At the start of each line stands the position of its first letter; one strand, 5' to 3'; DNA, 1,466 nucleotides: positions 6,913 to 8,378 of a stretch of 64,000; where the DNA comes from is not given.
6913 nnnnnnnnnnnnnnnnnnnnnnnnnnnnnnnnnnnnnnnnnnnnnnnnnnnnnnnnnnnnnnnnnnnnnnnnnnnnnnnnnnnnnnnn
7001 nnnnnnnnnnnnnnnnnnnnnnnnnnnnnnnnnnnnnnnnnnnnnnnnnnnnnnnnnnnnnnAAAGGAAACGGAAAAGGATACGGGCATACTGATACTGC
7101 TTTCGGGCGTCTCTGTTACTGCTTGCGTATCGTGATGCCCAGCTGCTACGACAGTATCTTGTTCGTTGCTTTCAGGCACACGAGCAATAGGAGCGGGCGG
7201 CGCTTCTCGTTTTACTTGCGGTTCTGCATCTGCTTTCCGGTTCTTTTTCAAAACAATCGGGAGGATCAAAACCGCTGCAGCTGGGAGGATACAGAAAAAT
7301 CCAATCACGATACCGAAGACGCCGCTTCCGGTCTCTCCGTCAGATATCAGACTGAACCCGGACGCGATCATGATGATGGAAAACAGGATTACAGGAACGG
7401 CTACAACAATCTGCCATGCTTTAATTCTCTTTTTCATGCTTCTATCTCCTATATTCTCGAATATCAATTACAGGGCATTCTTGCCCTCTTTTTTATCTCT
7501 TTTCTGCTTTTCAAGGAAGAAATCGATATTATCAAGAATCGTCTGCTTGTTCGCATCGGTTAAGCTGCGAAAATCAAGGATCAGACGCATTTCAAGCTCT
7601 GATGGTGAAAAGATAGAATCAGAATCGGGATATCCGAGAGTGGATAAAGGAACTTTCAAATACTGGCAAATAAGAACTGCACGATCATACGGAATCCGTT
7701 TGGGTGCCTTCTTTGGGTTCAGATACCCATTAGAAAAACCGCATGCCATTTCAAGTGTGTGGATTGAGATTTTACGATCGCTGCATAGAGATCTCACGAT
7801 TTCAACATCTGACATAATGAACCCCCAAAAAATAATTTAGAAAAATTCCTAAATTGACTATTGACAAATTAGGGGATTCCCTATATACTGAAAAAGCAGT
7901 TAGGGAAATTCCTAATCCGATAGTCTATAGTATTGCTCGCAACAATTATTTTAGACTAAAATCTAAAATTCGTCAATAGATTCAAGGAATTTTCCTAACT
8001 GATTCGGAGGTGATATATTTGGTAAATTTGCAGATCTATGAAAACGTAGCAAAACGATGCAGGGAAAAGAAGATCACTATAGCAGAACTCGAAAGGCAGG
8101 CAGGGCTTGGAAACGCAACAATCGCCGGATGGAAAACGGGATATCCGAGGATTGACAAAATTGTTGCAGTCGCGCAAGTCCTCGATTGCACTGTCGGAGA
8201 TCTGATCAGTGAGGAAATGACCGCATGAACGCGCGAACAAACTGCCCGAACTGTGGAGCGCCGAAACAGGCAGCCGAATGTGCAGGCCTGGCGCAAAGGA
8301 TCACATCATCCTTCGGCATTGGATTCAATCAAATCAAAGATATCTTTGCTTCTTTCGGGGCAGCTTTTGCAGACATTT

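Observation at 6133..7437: Membrane-tethered DEDDh exonuclease-BRCT protein co-transcribed with the prophage repressor: candidate superinfection-exclusion or defence gene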

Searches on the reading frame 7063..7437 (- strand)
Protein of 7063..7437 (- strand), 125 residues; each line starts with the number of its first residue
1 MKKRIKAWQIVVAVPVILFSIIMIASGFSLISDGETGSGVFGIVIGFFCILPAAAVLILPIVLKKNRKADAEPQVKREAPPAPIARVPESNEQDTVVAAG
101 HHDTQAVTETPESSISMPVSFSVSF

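Call 66: search_protein_representatives(protein=window:7063-7437:-)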
Query: 125 residues. Proteins with E-value up to 0.001 (for the whole library): 6; up to 1e-10: 6; up to 1e-30: 3. The best 6 are listed.
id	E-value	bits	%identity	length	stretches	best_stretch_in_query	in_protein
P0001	7.9e-70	248.4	98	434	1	1-125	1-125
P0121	1.8e-33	131.2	71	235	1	1-97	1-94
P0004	2.4e-33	130.8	72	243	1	1-91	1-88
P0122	1.2e-14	70.5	100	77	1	1-40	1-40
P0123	2.1e-12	63.3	29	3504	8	19-60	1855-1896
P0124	1.5e-11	60.5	40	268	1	3-96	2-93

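Call 68: search_protein_families(library=pfam, proteins=[P0121, P0124], max_evalue=0.1)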
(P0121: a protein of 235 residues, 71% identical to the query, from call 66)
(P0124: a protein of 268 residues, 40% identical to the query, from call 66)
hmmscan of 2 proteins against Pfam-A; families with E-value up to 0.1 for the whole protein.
P0121 (235 aa): 0 families

P0124 (268 aa): 8 families
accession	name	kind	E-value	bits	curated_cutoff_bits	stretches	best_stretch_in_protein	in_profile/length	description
PF07719.23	TPR_2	-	0.0006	20.2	27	1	203-229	2-28/34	Tetratricopeptide repeat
PF13428.12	TPR_14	-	0.00084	20.2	23.5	1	203-238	2-36/44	Tetratricopeptide repeat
PF13176.12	TPR_7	-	0.0011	19.4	27.9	1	204-231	1-27/36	Tetratricopeptide repeat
PF07850.20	Renin_r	-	0.0027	18.2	27.8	0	38-66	34-62/79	Renin receptor-like transmembrane spanning segment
PF00515.34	TPR_1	-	0.0039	17.4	27.8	1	203-229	2-28/34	Tetratricopeptide repeat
PF13432.12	TPR_16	-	0.0047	17.8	32.7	1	203-235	32-63/65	Tetratricopeptide repeat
PF13431.12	TPR_17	-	0.0091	16.7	24.4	1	198-221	9-32/34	Tetratricopeptide repeat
PF04277.18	OAD_gamma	-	0.028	15.5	27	1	40-98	11-73/76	Oxaloacetate decarboxylase, gamma chain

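Call 69: find_encoding_contigs(protein=P0121, flank=5000, max_places=3)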
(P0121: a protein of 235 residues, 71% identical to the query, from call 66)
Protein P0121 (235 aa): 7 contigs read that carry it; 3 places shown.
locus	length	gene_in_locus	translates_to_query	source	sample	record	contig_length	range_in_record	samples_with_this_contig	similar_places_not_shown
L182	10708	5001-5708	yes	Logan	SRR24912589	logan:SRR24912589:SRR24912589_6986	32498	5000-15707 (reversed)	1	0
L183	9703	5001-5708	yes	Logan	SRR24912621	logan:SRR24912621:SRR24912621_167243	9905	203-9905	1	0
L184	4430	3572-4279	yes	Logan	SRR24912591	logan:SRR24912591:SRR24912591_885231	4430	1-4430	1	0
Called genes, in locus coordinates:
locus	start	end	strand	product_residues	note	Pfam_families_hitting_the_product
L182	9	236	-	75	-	-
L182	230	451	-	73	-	-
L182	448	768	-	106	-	-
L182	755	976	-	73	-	-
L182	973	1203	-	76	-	-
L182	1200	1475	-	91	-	-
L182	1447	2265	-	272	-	PF13392:HNH_3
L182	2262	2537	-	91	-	-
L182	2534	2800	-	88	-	-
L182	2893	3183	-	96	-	-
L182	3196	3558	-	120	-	-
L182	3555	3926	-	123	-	-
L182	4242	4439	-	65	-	PF13443:HTH_26, PF01381:HTH_3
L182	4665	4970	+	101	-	-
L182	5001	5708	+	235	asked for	-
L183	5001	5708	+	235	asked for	-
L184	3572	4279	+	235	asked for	-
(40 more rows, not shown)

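Call 72: find_encoding_contigs(protein=P0124, flank=4000, max_places=2)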
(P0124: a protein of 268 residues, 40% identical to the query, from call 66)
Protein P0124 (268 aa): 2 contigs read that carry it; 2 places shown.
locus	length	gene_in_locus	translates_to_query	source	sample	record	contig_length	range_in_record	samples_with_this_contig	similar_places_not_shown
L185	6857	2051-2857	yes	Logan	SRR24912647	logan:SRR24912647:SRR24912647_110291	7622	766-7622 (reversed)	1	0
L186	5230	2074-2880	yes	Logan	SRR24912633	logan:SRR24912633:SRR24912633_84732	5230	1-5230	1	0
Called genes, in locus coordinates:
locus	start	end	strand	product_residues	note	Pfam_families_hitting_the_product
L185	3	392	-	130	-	?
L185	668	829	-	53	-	-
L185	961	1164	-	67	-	-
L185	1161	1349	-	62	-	-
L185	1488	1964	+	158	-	PF01381:HTH_3 (weak), PF12844:HTH_19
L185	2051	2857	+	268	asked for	-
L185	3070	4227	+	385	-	PF00589:Phage_integrase (weak)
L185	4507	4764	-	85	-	PF16938:Phage_holin_Dp1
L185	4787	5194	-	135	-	-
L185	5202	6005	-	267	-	PF08239:SH3_3 (faint)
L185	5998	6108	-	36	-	-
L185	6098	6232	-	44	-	PF09693:Phage_XkdX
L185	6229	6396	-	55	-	-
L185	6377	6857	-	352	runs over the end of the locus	PF00078:RVT_1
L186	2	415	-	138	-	?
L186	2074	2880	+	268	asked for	-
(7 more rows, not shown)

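Call 77: predict_structure(protein=P0121)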
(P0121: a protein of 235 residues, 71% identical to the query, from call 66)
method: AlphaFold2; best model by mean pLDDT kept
length: 235 residues; sequences in the alignment: 1
mean_pLDDT: 53.3   pTM: 0.31
mean pLDDT of the five models: 53.3, 50.6, 49.1, 48.2, 45.4
residues with pLDDT >= 90: 36; 70-90: 24; 50-70: 14; < 50: 161
segments of 3 or more residues with pLDDT < 50: 75-80, 82-86, 88-235
pLDDT, mean of each block of 10 residues (from residue 1): 72 91 95 92 94 85 67 48 47 37 36 40 46 41 46 38 29 31 39 47 41 39 37 28
secondary structure, 60 per line:
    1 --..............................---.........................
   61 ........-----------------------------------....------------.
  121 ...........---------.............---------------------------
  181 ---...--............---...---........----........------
elements in order: H3-32 H36-68 E104-107 E120-131 E141-150 H189-200 E204-206 E210-217 E222-229

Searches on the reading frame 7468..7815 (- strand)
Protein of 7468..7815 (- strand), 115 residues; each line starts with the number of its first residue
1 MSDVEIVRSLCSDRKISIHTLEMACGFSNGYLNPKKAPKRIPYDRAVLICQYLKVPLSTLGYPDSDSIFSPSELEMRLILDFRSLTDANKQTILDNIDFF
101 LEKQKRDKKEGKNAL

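Call 3: search_protein_families(library=pfam, proteins=[window:7468-7815:-], max_evalue=0.1)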
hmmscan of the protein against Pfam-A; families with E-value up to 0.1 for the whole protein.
window:7468-7815:- (115 aa): 1 family
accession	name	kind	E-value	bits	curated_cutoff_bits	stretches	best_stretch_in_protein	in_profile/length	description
PF13443.12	HTH_26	-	0.005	17.5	22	1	8-60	3-57/63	Cro/C1-type HTH DNA-binding domain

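Call 4: search_protein_families(library=padloc, proteins=[window:7468-7815:-], max_evalue=0.1)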
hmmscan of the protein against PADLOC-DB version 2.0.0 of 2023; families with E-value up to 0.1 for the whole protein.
window:7468-7815:- (115 aa): 0 families

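Call 6: search_protein_families(library=phrogs, proteins=[window:7468-7815:-], max_evalue=0.1)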
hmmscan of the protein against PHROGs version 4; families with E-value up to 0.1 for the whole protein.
window:7468-7815:- (115 aa): 3 families
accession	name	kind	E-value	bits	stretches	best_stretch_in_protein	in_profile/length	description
phrog_8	-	transcription regulation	0.0014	19.2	1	1-106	75-166/346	transcriptional regulator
phrog_9368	-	unknown function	0.06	14.5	0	74-98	25-49/58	-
phrog_18248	-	transcription regulation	0.067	13.3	1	1-62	1-61/264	transcriptional regulator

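Call 79: search_solved_structures(query=window:7471-7815:-, max_evalue=1)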
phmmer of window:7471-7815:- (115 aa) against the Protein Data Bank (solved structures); distinct sequences matched with E-value up to 1: 0.

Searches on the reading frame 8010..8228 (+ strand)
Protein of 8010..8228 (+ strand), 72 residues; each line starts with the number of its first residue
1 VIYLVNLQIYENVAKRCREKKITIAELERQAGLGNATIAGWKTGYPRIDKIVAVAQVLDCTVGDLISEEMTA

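Call 3: search_protein_families(library=pfam, proteins=[window:8010-8228:+], max_evalue=0.1)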
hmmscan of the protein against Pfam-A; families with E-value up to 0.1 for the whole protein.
window:8010-8228:+ (72 aa): 3 families
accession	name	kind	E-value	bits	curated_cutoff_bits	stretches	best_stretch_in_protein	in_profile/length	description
PF13443.12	HTH_26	-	3.3e-11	43.7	22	1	14-67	3-59/63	Cro/C1-type HTH DNA-binding domain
PF01381.28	HTH_3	-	1.3e-06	28.7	23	1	16-65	5-55/55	Helix-turn-helix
PF12844.13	HTH_19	-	0.071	13.5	30.2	1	18-59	9-52/64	Helix-turn-helix domain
